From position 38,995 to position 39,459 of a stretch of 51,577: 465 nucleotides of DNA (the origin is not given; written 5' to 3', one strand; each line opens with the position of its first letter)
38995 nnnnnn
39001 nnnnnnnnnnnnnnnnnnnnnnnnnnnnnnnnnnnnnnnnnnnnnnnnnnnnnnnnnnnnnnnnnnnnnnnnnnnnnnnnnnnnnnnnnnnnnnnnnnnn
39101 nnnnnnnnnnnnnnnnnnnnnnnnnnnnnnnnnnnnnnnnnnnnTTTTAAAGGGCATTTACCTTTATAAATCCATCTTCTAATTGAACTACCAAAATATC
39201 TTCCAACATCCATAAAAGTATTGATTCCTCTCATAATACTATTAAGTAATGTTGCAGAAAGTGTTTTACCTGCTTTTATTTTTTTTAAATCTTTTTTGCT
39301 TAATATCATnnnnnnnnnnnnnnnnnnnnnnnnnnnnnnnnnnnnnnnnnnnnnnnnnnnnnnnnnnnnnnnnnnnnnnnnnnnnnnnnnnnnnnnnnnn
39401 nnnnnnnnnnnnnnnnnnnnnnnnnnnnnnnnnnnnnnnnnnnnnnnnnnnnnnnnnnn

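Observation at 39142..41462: Unannotated two-peptide, Ala-Gly-leader locus coupled to a C39-peptidase ABC exporter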

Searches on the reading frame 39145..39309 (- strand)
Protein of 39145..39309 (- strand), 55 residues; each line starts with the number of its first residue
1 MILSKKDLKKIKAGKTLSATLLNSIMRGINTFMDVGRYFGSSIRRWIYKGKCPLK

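Call 3: search_protein_families(library=pfam, proteins=[window:39145-39309:-], max_evalue=10)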
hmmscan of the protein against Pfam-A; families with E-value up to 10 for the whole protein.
seq(55 aa): 0 families

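Call 4: search_protein_families(library=ncbifam, proteins=[window:39145-39309:-], max_evalue=10)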
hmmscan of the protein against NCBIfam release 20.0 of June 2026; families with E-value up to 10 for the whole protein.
seq(55 aa): 0 families

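Call 7: find_homologous_proteins(query=window:39145-39309:-, max_evalue=10)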
Query seq(55 aa) (55 aa): 7 proteins with E <= 10 among 7 candidates.
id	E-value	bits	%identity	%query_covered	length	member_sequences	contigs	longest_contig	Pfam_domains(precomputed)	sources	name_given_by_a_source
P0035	1.7e-28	114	100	100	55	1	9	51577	-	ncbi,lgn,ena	-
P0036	6.7e-25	103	89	100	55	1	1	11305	-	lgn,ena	-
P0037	2.1e-17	79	67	100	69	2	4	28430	-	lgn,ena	-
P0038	7.3e-10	56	63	93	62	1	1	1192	-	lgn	-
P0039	1.1e-9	55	62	91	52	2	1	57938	-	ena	-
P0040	2.2e-9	54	56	91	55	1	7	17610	-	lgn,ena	-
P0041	8.9e-7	46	58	91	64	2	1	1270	-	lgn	-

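Call 10: find_encoding_contigs(protein=P0035, flank=6000, max_places=6)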
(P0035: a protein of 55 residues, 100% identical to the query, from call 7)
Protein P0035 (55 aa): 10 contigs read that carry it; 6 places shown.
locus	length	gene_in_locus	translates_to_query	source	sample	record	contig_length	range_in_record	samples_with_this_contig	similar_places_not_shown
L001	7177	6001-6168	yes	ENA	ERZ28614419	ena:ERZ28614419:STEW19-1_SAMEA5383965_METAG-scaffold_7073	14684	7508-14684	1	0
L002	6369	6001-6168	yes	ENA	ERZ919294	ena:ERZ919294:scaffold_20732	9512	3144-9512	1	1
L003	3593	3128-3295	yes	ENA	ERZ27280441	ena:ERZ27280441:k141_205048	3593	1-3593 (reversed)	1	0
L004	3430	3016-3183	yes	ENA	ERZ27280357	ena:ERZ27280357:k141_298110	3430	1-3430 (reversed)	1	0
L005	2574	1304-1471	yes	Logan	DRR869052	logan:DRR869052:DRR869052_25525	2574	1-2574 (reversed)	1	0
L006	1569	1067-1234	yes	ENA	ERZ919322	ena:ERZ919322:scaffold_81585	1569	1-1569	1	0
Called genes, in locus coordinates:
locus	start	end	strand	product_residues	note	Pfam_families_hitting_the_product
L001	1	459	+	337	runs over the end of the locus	-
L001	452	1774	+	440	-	-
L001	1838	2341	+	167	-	PF12685:SpoIIIAH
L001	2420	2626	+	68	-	PF00196:GerE, PF04545:Sigma70_r4, PF08281:Sigma70_r4_2 (weak), PF08280:HTH_Mga (faint), PF08279:HTH_11 (weak)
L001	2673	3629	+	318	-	PF10646:Germane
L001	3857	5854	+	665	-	PF03412:Peptidase_C39, PF00664:ABC_membrane, PF00437:T2SSE (weak), PF00005:ABC_tran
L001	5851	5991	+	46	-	-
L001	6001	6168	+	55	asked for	-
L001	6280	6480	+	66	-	PF01165:Ribosomal_S21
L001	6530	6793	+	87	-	PF07873:YabP (weak)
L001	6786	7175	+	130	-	?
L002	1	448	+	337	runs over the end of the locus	-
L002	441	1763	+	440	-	-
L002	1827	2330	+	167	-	PF12685:SpoIIIAH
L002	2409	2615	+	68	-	PF00196:GerE, PF04545:Sigma70_r4, PF08281:Sigma70_r4_2 (weak), PF08280:HTH_Mga (faint), PF08279:HTH_11 (weak)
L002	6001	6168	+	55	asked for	-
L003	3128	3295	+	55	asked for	-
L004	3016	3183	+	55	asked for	-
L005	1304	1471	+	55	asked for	-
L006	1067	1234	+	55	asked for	-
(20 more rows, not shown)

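Call 13: list_cluster_members(proteins=[P0035, P0022, P0013, P0010, P0024, P0027, P0039, P0040, P0017, P0019])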
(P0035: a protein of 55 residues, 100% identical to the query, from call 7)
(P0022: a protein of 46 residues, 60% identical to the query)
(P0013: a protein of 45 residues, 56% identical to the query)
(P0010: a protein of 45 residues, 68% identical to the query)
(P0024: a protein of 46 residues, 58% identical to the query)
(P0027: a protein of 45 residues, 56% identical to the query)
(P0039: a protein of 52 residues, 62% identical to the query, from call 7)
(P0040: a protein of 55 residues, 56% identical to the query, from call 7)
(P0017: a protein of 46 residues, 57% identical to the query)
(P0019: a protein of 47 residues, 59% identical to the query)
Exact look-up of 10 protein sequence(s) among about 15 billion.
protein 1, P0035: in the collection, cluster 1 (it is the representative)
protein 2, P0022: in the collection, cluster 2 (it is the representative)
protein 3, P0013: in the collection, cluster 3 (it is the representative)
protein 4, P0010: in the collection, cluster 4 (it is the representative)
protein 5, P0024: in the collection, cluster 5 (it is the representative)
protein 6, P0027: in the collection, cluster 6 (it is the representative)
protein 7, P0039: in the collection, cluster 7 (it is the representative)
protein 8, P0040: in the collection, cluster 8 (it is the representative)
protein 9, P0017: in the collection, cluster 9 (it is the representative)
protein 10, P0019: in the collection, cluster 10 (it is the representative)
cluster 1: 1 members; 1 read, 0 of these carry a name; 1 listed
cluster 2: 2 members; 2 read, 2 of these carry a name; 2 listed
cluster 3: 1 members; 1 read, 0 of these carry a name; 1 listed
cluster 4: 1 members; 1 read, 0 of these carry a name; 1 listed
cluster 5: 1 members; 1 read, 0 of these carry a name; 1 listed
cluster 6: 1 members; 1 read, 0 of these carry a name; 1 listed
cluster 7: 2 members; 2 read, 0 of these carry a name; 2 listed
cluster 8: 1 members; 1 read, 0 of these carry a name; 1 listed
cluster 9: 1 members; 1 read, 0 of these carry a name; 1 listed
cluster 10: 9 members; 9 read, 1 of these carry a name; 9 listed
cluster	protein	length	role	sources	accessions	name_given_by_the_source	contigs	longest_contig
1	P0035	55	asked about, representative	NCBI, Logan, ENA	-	-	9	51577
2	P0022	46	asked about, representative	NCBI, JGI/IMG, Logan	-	lactobin A/cerein 7B family class IIb bacteriocin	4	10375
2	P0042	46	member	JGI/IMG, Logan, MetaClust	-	\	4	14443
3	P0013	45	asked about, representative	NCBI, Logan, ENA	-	-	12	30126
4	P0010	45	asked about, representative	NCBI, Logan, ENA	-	-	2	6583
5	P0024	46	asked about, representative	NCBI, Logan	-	-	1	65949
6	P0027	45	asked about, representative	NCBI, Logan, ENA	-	-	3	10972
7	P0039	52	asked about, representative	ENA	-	-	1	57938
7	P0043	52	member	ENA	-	-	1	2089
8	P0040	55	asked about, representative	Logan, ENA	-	-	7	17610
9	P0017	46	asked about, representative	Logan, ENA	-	-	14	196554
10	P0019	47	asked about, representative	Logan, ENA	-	-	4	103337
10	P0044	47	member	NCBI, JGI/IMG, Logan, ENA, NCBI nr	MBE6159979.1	MAG: class IIb bacteriocin, lactobin A/cerein 7B family [Lactobacillales bacterium] | class IIb bacteriocin, lactobin A/cerein 7B family [Lactobacillales bacterium]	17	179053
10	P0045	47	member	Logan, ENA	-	-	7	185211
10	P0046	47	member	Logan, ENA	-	-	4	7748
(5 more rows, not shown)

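Call 24: find_encoding_contigs(protein=P0036, flank=4000, max_places=2)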
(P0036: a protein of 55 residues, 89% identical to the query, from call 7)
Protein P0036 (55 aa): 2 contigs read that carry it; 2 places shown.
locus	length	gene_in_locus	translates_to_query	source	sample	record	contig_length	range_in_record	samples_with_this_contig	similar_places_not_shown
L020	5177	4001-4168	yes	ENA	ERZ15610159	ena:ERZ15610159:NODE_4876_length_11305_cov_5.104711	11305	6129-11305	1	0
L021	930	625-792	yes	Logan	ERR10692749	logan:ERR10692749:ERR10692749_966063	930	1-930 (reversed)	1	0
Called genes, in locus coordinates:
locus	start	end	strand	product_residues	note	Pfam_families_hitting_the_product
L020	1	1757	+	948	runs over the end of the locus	PF13637:Ank_4 (faint), PF12796:Ank_2 (faint), PF13606:Ank_3 (faint)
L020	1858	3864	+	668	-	PF03412:Peptidase_C39, PF00664:ABC_membrane, PF00005:ABC_tran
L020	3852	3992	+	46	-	-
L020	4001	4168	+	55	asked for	-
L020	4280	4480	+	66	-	PF01165:Ribosomal_S21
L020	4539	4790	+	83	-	PF07873:YabP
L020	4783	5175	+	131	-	?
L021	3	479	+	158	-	?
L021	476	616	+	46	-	-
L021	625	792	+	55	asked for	-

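Call 25: find_encoding_contigs(protein=P0037, flank=4000, max_places=2)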
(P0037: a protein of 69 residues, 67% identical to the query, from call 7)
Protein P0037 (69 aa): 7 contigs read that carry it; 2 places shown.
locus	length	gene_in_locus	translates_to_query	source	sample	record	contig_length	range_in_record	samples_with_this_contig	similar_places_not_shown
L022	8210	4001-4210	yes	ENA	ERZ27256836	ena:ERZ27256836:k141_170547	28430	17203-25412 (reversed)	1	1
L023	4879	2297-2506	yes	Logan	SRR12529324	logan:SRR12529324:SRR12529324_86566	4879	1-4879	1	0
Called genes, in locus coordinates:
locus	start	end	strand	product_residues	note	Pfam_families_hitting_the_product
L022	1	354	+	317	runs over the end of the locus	PF10646:Germane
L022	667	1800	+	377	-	-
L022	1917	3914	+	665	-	PF03412:Peptidase_C39, PF00664:ABC_membrane, PF00005:ABC_tran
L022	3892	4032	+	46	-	-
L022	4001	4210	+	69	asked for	-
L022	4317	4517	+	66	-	PF01165:Ribosomal_S21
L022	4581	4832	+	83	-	PF07873:YabP (weak)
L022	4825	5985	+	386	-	PF06898:YqfD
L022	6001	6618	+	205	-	PF04892:VanZ-LLP1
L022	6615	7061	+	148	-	PF02130:YbeY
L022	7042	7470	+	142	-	PF01219:DAGK_prokar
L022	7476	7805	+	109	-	PF01219:DAGK_prokar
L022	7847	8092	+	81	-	PF06135:IreB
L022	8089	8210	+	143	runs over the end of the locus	PF03652:RuvX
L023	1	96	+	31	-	?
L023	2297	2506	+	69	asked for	-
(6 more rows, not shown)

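Call 26: find_encoding_contigs(protein=P0040, flank=4000, max_places=2)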
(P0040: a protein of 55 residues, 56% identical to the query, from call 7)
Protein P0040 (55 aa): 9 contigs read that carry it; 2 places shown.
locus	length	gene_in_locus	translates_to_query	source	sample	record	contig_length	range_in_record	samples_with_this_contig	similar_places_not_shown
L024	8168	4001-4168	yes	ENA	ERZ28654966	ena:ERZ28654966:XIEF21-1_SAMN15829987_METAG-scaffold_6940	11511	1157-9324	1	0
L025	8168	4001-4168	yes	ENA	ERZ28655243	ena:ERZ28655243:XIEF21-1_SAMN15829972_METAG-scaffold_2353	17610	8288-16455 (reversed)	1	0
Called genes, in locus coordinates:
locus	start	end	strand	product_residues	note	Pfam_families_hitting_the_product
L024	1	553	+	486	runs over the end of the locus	-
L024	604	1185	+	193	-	-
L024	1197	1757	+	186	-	-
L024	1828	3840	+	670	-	PF03412:Peptidase_C39, PF00664:ABC_membrane, PF00005:ABC_tran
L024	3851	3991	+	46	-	-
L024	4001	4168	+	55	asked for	-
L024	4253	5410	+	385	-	PF04542:Sigma70_r2 (weak)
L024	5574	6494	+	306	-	-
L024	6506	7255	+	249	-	PF08281:Sigma70_r4_2 (weak), PF04545:Sigma70_r4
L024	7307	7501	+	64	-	PF01165:Ribosomal_S21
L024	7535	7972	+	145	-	PF09424:YqeY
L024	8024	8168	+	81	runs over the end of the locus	PF07873:YabP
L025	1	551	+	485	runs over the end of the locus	PF13328:HD_4, PF01966:HD, PF04607:RelA_SpoT, PF02824:TGS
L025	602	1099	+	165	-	-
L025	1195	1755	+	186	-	-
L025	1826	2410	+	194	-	-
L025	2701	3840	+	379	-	PF00664:ABC_membrane, PF00005:ABC_tran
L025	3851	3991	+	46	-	-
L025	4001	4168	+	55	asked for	-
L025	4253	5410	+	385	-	PF04542:Sigma70_r2 (weak)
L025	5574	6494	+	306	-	-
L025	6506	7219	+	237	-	PF08281:Sigma70_r4_2 (weak), PF04545:Sigma70_r4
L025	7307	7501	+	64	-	PF01165:Ribosomal_S21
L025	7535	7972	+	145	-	PF09424:YqeY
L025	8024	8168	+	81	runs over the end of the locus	PF07873:YabP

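Call 27: find_encoding_contigs(protein=P0039, flank=4000, max_places=2)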
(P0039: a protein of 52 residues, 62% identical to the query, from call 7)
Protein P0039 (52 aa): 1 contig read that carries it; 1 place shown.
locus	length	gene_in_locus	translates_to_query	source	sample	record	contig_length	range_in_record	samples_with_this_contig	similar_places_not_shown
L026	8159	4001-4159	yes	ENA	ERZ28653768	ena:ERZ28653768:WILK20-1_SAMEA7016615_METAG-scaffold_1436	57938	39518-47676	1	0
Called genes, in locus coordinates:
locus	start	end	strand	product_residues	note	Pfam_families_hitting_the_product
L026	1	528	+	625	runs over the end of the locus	PF00773:RNB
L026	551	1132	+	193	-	-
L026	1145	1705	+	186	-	-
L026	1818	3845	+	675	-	PF03412:Peptidase_C39, PF00664:ABC_membrane, PF00005:ABC_tran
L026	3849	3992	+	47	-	-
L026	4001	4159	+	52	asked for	-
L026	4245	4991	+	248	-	-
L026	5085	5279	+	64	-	PF01165:Ribosomal_S21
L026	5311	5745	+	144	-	PF09424:YqeY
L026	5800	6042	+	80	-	PF07873:YabP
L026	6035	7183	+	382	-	PF06898:YqfD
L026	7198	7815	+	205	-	PF04892:VanZ-LLP1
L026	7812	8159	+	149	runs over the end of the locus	PF02130:YbeY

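Call 33: find_related_loci(query=A2, collection=metagenome_contigs, flank=4000)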
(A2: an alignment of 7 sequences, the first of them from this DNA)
Query A2 (55 aa) in metagenome_contigs; peptide patterns used: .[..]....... (x = any residue, [..] = any of these).
45 stretches matched a pattern; 15 encode a relative of the query (tblastn E <= 1e-3); 15 distinct loci.
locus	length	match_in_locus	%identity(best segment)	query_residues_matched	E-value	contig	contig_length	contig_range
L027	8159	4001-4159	66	3-55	3e-21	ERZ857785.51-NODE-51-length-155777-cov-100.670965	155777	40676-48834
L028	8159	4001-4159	66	3-55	3e-21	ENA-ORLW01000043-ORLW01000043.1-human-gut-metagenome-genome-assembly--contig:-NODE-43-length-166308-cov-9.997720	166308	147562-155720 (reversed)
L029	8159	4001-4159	66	3-55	3e-21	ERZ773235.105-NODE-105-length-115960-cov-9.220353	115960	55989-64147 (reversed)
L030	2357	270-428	66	3-55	3e-21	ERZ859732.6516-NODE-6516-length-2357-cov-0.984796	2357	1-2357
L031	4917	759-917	66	3-55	3e-21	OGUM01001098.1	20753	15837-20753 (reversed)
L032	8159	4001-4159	66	3-55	3e-21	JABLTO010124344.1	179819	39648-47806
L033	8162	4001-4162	54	1-54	7e-16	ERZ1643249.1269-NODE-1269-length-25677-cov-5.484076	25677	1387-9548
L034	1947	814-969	46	3-54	2e-12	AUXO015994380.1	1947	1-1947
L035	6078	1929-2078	47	2-52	1e-11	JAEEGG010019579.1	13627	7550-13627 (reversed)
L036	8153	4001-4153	45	3-53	2e-11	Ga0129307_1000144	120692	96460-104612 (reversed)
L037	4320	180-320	53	11-52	2e-10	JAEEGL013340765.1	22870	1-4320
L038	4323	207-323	49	14-52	3e-10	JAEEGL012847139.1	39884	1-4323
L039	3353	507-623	49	14-52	3e-10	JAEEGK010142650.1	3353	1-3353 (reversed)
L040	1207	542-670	48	9-52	5e-10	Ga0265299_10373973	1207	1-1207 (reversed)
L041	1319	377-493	49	14-52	2e-9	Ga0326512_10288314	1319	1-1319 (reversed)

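Call 37: search_protein_representatives(alignment_id=A2)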
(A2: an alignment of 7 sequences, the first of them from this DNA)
Query: 7 sequences, 55 profile positions. Proteins with E-value up to 0.001 (for the whole library): 310; up to 1e-10: 35; up to 1e-30: 0. The best 150 are listed.
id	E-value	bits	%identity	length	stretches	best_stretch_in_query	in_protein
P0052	3.7e-25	103.6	-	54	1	1-54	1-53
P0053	1.8e-22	95.0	-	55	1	2-55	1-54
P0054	4.9e-22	93.6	-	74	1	6-55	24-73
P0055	5.7e-22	93.4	-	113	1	5-55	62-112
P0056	8.5e-21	89.6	-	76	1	9-55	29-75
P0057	3.7e-19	84.4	-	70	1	2-55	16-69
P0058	1.6e-18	82.3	-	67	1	1-54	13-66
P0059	3.5e-17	78.0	-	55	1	1-54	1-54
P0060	1.2e-16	76.4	-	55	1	1-55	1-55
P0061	1.0e-15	73.4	-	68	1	1-54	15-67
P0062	4.8e-15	71.2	-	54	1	1-55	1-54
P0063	6.6e-15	70.8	-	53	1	2-55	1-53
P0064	3.1e-14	68.6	-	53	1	1-53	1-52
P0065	4.6e-14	68.1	-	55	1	1-55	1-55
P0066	8.3e-14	67.3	-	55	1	1-54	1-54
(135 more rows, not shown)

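Call 40: search_protein_families(library=ncbifam, alignment_id=A5, max_evalue=1)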
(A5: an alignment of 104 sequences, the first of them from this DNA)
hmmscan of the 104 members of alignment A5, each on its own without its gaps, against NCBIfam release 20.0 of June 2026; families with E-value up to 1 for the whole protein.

A. member 1, seq(55 aa): 0 families

B. families by the number of members that match (of 104 scanned): 34 families (the first 25 are shown)
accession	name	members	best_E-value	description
TIGR03949.1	bact_IIb_cerein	34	1.7e-05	class IIb bacteriocin, lactobin A/cerein 7B family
TIGR01847.1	bacteriocin_sig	34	0.00031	bacteriocin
NF038034.1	lactGbeta_entB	32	0.00018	lactococcin G-beta/enterocin 1071B family bacteriocin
NF038035.1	lactGalph_entA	25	0.0013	lactococcin G-alpha/enterocin 1071A family bacteriocin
NF047798.1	leader_Chryseo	10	0.0013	bacteriocin-like protein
NF046113.1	BLP_Lacticasei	5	0.0053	bacteriocin-like peptide, LSEI_2386 family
NF009381.0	PRK12740.1-5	5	0.0087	elongation factor G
NF058620.1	EFG2_Bacteroid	5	0.0087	elongation factor G2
NF033383.2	induct_EntF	4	0.003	EntF family bacteriocin induction factor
TIGR03893.1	lant_SP_1948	4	0.037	lichenicidin A2 family type 2 lantibiotic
NF045747.1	MPN313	3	0.00078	MPN313 family protein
NF033456.1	RiPP_CCRG-2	3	0.035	CCRG-2 family RiPP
TIGR04149.1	GG_sam_targ_CFB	3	0.075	TIGR04149 family rSAM-modified RiPP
NF033214.1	ComC_Streptocco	2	0.015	competence-stimulating peptide ComC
NF004983.0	PRK06366.1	1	0.019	acetyl-CoA C-acetyltransferase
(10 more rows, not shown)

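Call 41: search_protein_families(library=pfam, alignment_id=A5, max_evalue=1)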
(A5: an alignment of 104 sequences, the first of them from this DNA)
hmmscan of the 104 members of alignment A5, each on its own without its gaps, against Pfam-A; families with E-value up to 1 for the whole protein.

A. member 1, seq(55 aa): 0 families

B. families by the number of members that match (of 104 scanned): 21 families
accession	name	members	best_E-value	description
PF10439.15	Bacteriocin_IIc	33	0.0005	Bacteriocin class II with double-glycine leader peptide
PF03047.20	ComC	13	0.0071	COMC family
PF02416.21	TatA_B_E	5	0.067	mttA/Hcf106 family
PF12643.12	MazG-like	4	0.0012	MazG-like family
PF04604.19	L_biotic_typeA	3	0.02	Type-A lantibiotic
PF16934.11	Mersacidin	2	0.046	Two-component Enterococcus faecalis cytolysin (EFC)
PF12699.13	phiKZ_IP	2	0.052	phiKZ-like phage internal head proteins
PF11632.14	LcnG-beta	1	0.0071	Lactococcin G-beta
PF13153.11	DUF3985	1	0.017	Protein of unknown function (DUF3985)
PF03764.24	EFG_IV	1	0.047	Elongation factor G, domain IV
PF19575.5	HTH_58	1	0.097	Helix-turn-helix domain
PF15530.11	Ntox25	1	0.11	Bacterial toxin 25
PF18558.8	HTH_51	1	0.12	Methyltransferase, Helix-turn-helix domain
PF21487.2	Tas3_C-hel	1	0.13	Tas3, C-terminal helical domains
PF11328.14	DUF3130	1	0.14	Protein of unknown function (DUF3130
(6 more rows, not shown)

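Call 64: search_solved_structures(query=A5, max_evalue=10)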
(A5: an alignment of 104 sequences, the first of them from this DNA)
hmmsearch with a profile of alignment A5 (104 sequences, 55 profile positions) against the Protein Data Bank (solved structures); distinct sequences matched with E-value up to 10: 12.
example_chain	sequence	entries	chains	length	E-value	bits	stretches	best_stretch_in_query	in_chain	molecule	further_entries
7uqz_4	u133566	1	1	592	0.18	15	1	14-48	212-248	Probable metalloprotease ARX1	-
3jct_4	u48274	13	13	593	0.18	15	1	14-48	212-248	Probable metalloprotease ARX1 | metalloprotease ARX1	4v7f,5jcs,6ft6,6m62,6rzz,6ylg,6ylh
4v8t_t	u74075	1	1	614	0.19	14.9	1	14-48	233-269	Probable metalloprotease ARX1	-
5apn_x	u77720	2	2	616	0.19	14.9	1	14-48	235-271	Probable metalloprotease ARX1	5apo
7s5j_B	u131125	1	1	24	0.43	13.8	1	3-19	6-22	CtA peptide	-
6ff6_A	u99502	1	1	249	0.48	13.6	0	10-38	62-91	BRIC1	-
7uvp_A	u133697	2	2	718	0.52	13.5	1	10-43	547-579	Tetracycline resistance protein TetQ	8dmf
5icc_A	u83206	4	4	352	0.81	12.9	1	24-48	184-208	(S)-norcoclaurine 6-O-methyltransferase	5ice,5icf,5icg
9wbi_A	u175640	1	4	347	0.82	12.9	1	26-49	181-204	6-O-methyltransferase 2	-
8j3g_A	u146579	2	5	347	0.83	12.9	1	26-49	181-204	6-O-methyltransferase 2 (Fragment)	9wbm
9spj_r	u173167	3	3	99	6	10.1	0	34-50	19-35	60S ribosomal protein L43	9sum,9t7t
7pzy_AQ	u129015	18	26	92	7.1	9.9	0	35-50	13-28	Ribosomal 60S subunit protein L43A | 60S ribosomal protein L43-A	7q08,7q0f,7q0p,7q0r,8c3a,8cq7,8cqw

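Call 83: predict_structure(alignment_id=A2)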
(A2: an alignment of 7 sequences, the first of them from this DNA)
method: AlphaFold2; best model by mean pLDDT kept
length: 55 residues; sequences in the alignment: 7
mean_pLDDT: 66.0   pTM: 0.30
mean pLDDT of the five models: 66.0, 64.9, 62.5, 60.0, 58.2
residues with pLDDT >= 90: 0; 70-90: 17; 50-70: 37; < 50: 1
segments of 3 or more residues with pLDDT < 50: none
pLDDT, mean of each block of 10 residues (from residue 1): 64 61 76 72 64 52
secondary structure, 60 per line:
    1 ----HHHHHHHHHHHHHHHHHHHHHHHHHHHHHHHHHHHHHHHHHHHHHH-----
elements in order: H5-50

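Call 84: search_dna_similar(query=window:39145-39309:-, collection=plasmids, mode=protein, max_evalue=0.01, max_rows=10)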
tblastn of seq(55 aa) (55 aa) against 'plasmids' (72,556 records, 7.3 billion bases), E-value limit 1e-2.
No match.

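Call 85: search_dna_similar(query=window:39145-39309:-, collection=phages, mode=protein, max_evalue=0.01, max_rows=10)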
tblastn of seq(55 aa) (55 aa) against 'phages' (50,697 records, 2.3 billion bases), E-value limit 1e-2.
No match.
